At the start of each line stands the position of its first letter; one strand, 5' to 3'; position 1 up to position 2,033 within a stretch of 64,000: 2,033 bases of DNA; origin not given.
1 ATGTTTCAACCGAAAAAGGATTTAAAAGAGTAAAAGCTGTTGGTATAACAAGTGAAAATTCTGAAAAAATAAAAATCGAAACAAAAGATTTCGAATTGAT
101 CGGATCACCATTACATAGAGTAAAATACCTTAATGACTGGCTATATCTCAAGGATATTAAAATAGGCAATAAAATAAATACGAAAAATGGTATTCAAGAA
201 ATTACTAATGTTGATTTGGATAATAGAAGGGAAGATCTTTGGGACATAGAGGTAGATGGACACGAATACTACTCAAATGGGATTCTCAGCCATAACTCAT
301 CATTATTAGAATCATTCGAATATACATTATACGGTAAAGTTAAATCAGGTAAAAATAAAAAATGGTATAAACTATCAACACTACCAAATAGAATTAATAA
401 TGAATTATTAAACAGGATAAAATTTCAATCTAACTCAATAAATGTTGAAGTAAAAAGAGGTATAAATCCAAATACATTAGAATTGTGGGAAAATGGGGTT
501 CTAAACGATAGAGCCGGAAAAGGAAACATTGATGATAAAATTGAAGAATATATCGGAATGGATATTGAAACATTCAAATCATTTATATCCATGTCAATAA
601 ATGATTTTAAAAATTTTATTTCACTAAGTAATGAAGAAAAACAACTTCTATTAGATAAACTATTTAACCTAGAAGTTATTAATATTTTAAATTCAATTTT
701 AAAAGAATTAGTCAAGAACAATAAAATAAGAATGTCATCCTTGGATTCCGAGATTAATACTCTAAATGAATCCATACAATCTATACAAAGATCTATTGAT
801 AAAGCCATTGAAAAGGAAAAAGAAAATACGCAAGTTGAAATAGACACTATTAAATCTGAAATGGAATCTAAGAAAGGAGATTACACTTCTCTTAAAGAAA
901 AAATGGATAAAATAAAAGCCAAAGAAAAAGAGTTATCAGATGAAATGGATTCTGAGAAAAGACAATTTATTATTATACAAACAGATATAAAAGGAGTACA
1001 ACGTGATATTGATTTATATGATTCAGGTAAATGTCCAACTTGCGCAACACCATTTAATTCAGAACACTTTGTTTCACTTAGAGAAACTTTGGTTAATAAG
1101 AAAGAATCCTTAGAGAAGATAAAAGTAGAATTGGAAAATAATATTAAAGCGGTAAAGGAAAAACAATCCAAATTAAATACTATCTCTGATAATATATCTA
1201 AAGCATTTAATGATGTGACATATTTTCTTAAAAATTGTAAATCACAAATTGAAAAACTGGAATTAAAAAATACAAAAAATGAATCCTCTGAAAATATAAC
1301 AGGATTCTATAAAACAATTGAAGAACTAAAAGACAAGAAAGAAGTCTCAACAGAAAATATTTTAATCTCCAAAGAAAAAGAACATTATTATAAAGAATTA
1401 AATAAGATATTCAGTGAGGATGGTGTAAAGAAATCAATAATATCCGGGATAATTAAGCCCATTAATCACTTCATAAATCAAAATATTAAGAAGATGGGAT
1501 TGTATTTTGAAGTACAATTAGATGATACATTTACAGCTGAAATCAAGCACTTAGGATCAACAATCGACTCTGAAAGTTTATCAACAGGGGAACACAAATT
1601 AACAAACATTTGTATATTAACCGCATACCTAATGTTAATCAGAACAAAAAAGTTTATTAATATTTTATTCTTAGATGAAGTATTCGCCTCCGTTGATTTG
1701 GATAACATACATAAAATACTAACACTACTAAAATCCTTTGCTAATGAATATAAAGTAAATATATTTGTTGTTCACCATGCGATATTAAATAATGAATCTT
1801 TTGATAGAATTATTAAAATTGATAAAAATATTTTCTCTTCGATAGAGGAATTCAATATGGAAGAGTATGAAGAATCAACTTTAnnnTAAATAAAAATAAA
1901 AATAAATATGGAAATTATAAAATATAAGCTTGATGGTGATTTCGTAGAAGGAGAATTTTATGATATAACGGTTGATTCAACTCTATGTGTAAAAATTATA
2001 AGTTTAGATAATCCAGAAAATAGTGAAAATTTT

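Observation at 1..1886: Intein splitting the Walker-A P-loop of the gp46/SbcC recombination ATPase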

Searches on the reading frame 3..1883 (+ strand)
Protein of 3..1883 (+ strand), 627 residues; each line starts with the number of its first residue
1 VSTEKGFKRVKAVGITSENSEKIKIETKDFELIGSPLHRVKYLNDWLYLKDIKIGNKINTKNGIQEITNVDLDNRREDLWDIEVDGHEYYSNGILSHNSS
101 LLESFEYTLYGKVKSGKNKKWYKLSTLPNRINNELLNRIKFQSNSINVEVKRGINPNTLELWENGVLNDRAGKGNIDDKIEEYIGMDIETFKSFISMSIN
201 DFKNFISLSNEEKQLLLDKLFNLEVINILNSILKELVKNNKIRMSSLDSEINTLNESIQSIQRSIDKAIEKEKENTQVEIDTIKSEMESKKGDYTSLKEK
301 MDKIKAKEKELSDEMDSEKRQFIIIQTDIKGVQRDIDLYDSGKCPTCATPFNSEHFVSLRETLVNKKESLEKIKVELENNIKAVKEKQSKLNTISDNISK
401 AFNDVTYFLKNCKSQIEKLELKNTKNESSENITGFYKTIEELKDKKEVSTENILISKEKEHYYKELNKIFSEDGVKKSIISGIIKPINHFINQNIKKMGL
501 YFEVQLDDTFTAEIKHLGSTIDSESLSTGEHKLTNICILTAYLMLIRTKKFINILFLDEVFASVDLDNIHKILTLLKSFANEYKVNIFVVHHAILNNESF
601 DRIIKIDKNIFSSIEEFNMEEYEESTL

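Call 4: search_protein_families(library=pfam, proteins=[window:3-1883:+], max_evalue=1)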
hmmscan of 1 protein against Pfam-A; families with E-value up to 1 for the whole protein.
window:3-1883:+ (627 aa): 12 families
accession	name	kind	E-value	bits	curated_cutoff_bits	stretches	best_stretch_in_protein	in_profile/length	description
PF13558.12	SbcC_Walker_B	-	2.5e-06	28.1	27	1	521-577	28-89/90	SbcC/RAD50-like, Walker B motif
PF02463.25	SMC_N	-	4.4e-06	26.7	40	1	420-606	78-211/220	RecF/RecN/SMC N terminal domain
PF04108.17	ATG17_like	-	0.001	19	43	1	206-466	99-301/355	Autophagy protein ATG17-like domain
PF22670.1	Gp10_D3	-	0.0029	18.3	27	1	133-177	17-61/122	Baseplate wedge protein gp10 domain 3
PF04423.19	Rad50_zn_hook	-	0.0051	17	24.3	1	342-372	20-50/52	Rad50 zinc hook motif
PF06818.20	Fez1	-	0.0065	17.4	34.4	1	233-336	36-138/199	Fez1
PF13304.12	AAA_21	-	0.0074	16.8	27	1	479-585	188-293/304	AAA domain, putative AbiEii toxin, Type IV TA system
PF02601.20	Exonuc_VII_L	-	0.016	15.1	35.9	1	358-459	159-257/315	Exonuclease VII, large subunit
PF16331.10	TolA_bind_tri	-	0.11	13.1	30.1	0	275-321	22-68/76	TolA binding protein trimerisation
PF22905.2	Hydro_N_hd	-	0.14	12.5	27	1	248-286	117-155/195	Hydrolase N-terminal helical domain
PF07889.17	DUF1664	-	0.19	12.2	34.6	1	359-420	46-107/124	Protein of unknown function (DUF1664)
PF11932.13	DUF3450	-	0.24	11.1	32.6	1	257-333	17-92/241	Protein of unknown function (DUF3450)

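Call 5: search_protein_families(library=phrogs, proteins=[window:3-1883:+], max_evalue=0.01)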
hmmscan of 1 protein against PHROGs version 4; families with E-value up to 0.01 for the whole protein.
window:3-1883:+ (627 aa): 4 families
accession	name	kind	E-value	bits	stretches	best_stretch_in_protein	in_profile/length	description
phrog_77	-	DNA, RNA and nucleotide metabolism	4.5e-59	201.9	1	97-619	332-957/967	SbcC-like subunit of palindrome specific endonuclease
phrog_293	-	moron, auxiliary metabolic gene and host takeover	0.0011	18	1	553-624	568-637/1058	ABC transporter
phrog_19577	-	head and packaging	0.0017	18.6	1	233-337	77-180/378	minor head protein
phrog_3590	-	unknown function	0.0074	16.7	1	229-448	141-337/481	-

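Call 6: search_protein_families(library=ncbifam, proteins=[window:3-1883:+], max_evalue=10)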
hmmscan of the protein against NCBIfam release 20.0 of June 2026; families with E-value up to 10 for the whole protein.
window:3-1883:+ (627 aa): 33 families (the best 25 are shown)
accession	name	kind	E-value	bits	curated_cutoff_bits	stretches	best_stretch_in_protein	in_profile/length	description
NF053563.1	Rkd4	equivalog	2e-15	56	860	1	98-469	36-389/747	arcadin-4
NF045487.1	ASRP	equivalog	3e-12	45.9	300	2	238-469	193-420/593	archaea-specific SMC-related protein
NF002572.0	PRK02224.1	equivalog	8e-10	37.7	1087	2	237-453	344-560/888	DNA double-strand break repair ATPase Rad50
NF041035.1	Rad50_Halo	equivalog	1.7e-07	30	1000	1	237-452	344-559/883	DNA double-strand break repair ATPase Rad50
NF010068.0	PRK13548.1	equivalog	1.4e-05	24.3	261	1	522-603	134-213/261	heme ABC transporter ATP-binding protein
TIGR02169.1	SMC_prok_A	equivalog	0.00014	19.7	729.4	1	238-465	720-939/1165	chromosome segregation protein SMC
NF041751.2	sbcc_Staph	equivalog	0.00061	17.9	920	2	178-243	132-197/1007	exonuclease subunit SbcC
NF053840.1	MnTportMntADein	equivalog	0.0013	18.3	400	1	544-611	147-211/240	manganese ABC transporter ATP-binding protein MntA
NF007601.2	PRK10247.1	equivalog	0.0024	17.4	292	1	544-605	141-203/204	iron efflux ABC transporter ATP-binding subunit FetA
TIGR01443.1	intein_Cterm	domain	0.012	15.9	15.6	1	81-99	4-24/24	intein C-terminal splicing region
NF003034.1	PRK03918.1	equivalog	0.018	13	700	2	342-468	436-563/878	DNA double-strand break repair ATPase Rad50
TIGR00996.1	Mtu_fam_mce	paralog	0.029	13.6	140.5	1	361-417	202-258/291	MCE family protein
NF008039.0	PRK10771.1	equivalog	0.03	13.7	298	1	545-595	144-191/234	thiamine ABC transporter ATP-binding protein ThiQ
TIGR01277.1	thiQ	equivalog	0.031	13.9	245.05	1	553-597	148-192/213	thiamine ABC transporter ATP-binding protein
TIGR02982.1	heterocyst_DevA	subfamily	0.032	13.8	295.8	1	553-608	161-216/220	ABC exporter ATP-binding subunit, DevA family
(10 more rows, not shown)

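Call 11: search_dna_similar(query=window:3-1883:+, collection=phages, mode=protein, max_rows=30)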
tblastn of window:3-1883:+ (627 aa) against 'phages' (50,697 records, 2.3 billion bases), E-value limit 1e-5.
Records with a match: 1893; places in all: 1894; records where one place covers at least 80% of the query: 1532.
Best place of each record, by identity: 60-80% 2; <60% 1891.
By first word of the organism name: Escherichia 570; Synechococcus 284; Klebsiella 272; Shigella 82; Acinetobacter 63; Cyanophage 57; Enterobacter 56; Listeria 47; Aeromonas 46; Enterobacteria 43; and 49 more.
By host as written in the record: - 256; Escherichia coli 254; Synechococcus 107; Klebsiella pneumoniae 89; Synechococcus sp. 38; Listeria monocytogenes 37; Escherichia coli B 28; Escherichia coli O157:H7 24; and 410 more.
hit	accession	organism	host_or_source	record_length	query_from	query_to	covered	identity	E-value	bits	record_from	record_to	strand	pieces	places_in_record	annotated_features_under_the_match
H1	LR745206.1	uncultured phage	metagenomic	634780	99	623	84%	68.1%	0e+0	648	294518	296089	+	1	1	record has no annotation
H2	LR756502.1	uncultured phage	metagenomic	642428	99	616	83%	67.4%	0e+0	626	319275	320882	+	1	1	record has no annotation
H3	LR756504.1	uncultured phage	metagenomic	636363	46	616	91%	42.7%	2e-106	359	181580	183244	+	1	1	record has no annotation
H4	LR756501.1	uncultured phage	metagenomic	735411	99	616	83%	30.3%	7e-41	166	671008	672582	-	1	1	record has no annotation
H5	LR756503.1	uncultured phage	metagenomic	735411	99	616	83%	30.3%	7e-41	166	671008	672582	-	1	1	record has no annotation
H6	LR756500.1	uncultured phage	metagenomic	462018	99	609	81%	29.2%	5e-43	172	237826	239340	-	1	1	record has no annotation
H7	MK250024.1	Prevotella phage Lak-B5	Prevotella sp.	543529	99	608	81%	27.8%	9e-23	110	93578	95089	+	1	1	record has no annotation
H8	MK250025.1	Prevotella phage Lak-B6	Prevotella sp.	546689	99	608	81%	27.8%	9e-23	110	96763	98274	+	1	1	record has no annotation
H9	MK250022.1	Prevotella phage Lak-B3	Prevotella sp.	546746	99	608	81%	27.8%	9e-23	110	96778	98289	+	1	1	record has no annotation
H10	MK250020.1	Prevotella phage Lak-B1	Prevotella sp.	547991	99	608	81%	27.8%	9e-23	110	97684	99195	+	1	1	record has no annotation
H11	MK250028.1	Prevotella phage Lak-B9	Prevotella sp.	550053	99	608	81%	27.8%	9e-23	110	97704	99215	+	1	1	record has no annotation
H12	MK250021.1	Prevotella phage Lak-B2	Prevotella sp.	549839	99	608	81%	27.3%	3e-23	111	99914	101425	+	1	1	record has no annotation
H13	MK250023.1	Prevotella phage Lak-B4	Prevotella sp.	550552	99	608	81%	27.3%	3e-23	111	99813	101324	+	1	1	record has no annotation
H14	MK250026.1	Prevotella phage Lak-B7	Prevotella sp.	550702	99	608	81%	27.3%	3e-23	111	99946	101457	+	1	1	record has no annotation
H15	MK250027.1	Prevotella phage Lak-B8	Prevotella sp.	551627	99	608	81%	27.3%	3e-23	111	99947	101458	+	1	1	record has no annotation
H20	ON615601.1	Synechococcus phage BUCT-ZZ01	Synechococcus elongatus PCC 7942 = ...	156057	37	614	92%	23.7%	7e-18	94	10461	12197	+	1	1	recombination endonuclease subunit (x2)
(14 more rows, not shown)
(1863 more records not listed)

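Call 12: find_homologous_proteins(query=window:3-1883:+)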
Query window:3-1883:+ (627 aa): 1519 proteins with E <= 0.001 among 8000 candidates; the best 120 are listed.
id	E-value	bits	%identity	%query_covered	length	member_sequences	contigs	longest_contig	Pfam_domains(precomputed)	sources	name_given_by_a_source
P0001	0.0e+0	1257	94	100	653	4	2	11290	PF13558.13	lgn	-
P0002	4.3e-288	975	88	84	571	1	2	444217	PF13476.13,PF13558.13,PF02463.26,PF13304.13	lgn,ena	-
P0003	2.2e-287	973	88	84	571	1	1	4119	PF13476.13,PF13558.13,PF02463.26,PF13304.13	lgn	-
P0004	2.6e-278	943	76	94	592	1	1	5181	PF13558.13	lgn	-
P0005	6.2e-273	925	70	99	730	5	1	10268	PF13558.13,PF02463.26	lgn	-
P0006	4.9e-269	912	82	84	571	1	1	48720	PF13175.13,PF13558.13,PF02463.26,PF13304.13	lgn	-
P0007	9.5e-267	905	70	99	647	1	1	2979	-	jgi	jgi:DNA repair exonuclease SbcCD ATPase subunit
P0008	1.5e-266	904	70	98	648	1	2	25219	-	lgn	-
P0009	1.5e-266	904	70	98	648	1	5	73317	-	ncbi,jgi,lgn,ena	-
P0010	6.9e-265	899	68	99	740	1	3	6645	-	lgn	-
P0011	1.7e-264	897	70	98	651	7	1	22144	-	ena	-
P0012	1.7e-264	897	68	99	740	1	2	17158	-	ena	-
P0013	4.0e-264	896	68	99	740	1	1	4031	-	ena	-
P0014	2.5e-263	893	80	83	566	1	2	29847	PF13558.13,PF02463.26,PF13304.13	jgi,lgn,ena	-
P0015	2.5e-262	890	68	99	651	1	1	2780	-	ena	-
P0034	3.3e-256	870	66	99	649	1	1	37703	PF13558.13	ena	-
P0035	3.8e-256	870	67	99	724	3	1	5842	-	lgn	-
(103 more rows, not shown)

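Call 14: find_encoding_contigs(protein=P0001, flank=6000, max_places=4)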
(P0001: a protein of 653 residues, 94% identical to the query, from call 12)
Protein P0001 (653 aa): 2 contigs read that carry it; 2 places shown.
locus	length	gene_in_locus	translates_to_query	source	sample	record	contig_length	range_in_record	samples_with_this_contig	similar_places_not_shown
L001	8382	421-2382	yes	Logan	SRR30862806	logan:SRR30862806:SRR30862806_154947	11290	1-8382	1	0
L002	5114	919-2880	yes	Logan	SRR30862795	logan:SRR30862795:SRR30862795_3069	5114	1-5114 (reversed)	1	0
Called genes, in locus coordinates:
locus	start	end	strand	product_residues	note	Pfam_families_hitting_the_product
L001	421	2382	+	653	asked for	PF13558:SbcC_Walker_B (weak)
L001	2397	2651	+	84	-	-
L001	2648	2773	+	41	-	-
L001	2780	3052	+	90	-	-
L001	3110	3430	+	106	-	-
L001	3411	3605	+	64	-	PF01165:Ribosomal_S21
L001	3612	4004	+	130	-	-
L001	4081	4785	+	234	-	PF00226:DnaJ, PF00684:DnaJ_CXXCXGXG (faint)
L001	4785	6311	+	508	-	PF24308:DUF7487, PF25680:Mom (weak)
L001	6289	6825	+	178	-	-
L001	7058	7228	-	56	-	-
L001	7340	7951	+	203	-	PF18765:Polbeta (weak)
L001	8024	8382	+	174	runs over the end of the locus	-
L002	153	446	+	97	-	-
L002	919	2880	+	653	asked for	PF13558:SbcC_Walker_B (weak)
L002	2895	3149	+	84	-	-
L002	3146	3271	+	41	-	-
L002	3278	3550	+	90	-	-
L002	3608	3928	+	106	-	-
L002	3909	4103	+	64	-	PF01165:Ribosomal_S21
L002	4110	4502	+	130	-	-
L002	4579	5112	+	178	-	?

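Call 21: find_encoding_contigs(protein=P0034, flank=4000, max_places=3)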
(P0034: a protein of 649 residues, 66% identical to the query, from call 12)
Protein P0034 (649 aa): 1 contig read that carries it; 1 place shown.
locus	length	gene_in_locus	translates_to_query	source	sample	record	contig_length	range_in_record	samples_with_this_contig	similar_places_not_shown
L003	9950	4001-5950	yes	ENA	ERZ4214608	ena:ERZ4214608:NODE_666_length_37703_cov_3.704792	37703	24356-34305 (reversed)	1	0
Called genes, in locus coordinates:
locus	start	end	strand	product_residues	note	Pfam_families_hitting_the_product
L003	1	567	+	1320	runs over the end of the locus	?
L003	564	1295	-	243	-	PF00226:DnaJ, PF03656:Pam16 (weak)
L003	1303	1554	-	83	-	-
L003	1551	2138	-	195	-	-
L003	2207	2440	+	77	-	PF02463:SMC_N (weak), PF13476:AAA_23 (weak)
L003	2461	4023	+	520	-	-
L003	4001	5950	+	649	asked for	PF13558:SbcC_Walker_B (faint)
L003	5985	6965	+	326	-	-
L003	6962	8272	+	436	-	-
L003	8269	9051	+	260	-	-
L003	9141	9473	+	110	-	-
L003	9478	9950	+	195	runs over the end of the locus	-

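Call 22: find_encoding_contigs(protein=P0035, flank=4000, max_places=3)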
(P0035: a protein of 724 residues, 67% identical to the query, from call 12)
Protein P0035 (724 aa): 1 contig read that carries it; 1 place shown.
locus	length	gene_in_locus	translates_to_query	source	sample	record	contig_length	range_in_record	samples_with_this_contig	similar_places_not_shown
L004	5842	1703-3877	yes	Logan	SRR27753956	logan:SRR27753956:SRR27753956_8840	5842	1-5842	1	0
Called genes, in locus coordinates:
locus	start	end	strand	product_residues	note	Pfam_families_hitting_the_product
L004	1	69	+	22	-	?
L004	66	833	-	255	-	PF00226:DnaJ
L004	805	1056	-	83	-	-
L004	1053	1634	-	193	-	PF01351:RNase_HII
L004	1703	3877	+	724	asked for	-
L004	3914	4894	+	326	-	-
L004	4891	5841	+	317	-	?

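Call 26: search_protein_families(library=pfam, proteins=[L003:2461-4020:+, L003:2207-2437:+, L002:153-443:+], max_evalue=1)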
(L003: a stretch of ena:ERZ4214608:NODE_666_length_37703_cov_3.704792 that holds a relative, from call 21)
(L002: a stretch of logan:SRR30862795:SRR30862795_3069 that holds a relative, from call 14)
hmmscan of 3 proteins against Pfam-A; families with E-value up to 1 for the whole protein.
L003:2461-4020:+ (520 aa): 1 family
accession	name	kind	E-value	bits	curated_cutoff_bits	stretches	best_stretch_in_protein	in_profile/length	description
PF10674.14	Ycf54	-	0.028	15.1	25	1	430-480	11-60/92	Ycf54 protein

L003:2207-2437:+ (77 aa): 10 families
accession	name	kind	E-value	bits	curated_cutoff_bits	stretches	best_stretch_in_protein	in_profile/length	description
PF13476.12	AAA_23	-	9.8e-06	26.8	27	1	6-45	2-36/201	AAA domain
PF02463.25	SMC_N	-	1.9e-05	24.6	40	1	3-45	2-41/220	RecF/RecN/SMC N terminal domain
PF13175.12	AAA_15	-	2.6e-05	24.5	32.1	1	1-46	1-41/374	AAA ATPase domain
PF00005.33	ABC_tran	-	0.00024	22.2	25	1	19-47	2-30/137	ABC transporter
PF13514.12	AAA_27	-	0.0091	16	22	1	1-46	1-44/206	AAA domain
PF13555.12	AAA_29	-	0.0095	16.1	27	1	17-45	14-39/61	P-loop containing region of AAA domain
PF25199.1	nSTAND_NTPase5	-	0.066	13.5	34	1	20-47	31-60/145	Novel STAND NTPase 5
PF24883.2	NPHP3_N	-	0.11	13.1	24.8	1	17-50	11-44/164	Nephrocystin 3, N-terminal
PF01580.24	FtsK_SpoIIIE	-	0.12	12.3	24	1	17-47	29-58/221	FtsK/SpoIIIE family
PF13191.12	AAA_16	-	0.23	12.4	32.6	1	24-46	20-42/167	AAA ATPase domain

L002:153-443:+ (97 aa): 10 families
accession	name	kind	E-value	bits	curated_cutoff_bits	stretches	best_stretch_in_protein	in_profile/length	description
PF00005.33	ABC_tran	-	0.0032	18.5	25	1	21-51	4-34/137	ABC transporter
PF02463.25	SMC_N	-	0.004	17.1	40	1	3-42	2-38/220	RecF/RecN/SMC N terminal domain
PF13175.12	AAA_15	-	0.0054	16.8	32.1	1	1-42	1-37/374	AAA ATPase domain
PF00778.23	DIX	-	0.0057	16.9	22.2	1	47-85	15-50/77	DIX domain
PF15935.10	RnlA_toxin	-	0.0059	17.3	27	1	53-86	5-38/87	RNase LS, bacterial toxin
PF13476.12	AAA_23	-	0.019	16.1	27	1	6-42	2-33/201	AAA domain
PF13514.12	AAA_27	-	0.02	14.9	22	1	1-44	1-42/206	AAA domain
PF12775.13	AAA_7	-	0.039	13.9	25.8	1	18-48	23-53/181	P-loop containing dynein motor region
PF24731.1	DUF7683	-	0.042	14.6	27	1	50-93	15-60/73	Domain of unknown function (DUF7683)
PF04548.22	AIG1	-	0.056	13.2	27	1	31-49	3-21/212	AIG1 family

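Call 70: get_annotated_region(hit=H20, flank=1500)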
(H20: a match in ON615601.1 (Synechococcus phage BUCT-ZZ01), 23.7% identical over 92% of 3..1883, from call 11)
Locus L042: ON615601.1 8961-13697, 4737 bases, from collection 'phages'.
description: Synechococcus phage BUCT-ZZ01, complete genome.
organism: Synechococcus phage BUCT-ZZ01 (NCBI taxid 2951202)
taxonomy: Viruses; Duplodnaviria; Heunggongvirae; Uroviricota; Caudoviricetes; Kyanoviridae
host: Synechococcus elongatus PCC 7942 = FACHB-805; source: lake; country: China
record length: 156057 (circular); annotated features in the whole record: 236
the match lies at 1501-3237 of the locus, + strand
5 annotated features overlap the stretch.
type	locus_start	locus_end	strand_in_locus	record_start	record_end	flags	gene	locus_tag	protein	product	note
CDS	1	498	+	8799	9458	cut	-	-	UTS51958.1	RNA polymerase sigma factor for late transcription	T4-like phage RNA polymerase sigma factor for late transcription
CDS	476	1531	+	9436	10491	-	-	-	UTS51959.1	recombination endonuclease subunit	-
CDS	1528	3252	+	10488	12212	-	-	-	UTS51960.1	recombination endonuclease subunit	-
CDS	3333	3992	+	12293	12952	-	-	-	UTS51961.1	sliding clamp DNA polymerase accessory protein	-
CDS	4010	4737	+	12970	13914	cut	-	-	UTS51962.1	replication factor C small subunit / DNA polymerase clamp loader subunit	-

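Call 71: get_annotated_region(hit=H3, flank=3000)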
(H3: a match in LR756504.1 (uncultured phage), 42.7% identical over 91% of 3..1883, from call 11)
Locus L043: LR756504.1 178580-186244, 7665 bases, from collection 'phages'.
description: uncultured phage genome assembly, chromosome: 1.
organism: uncultured phage (NCBI taxid 278008)
taxonomy: Viruses; environmental samples
host: -; source: metagenomic; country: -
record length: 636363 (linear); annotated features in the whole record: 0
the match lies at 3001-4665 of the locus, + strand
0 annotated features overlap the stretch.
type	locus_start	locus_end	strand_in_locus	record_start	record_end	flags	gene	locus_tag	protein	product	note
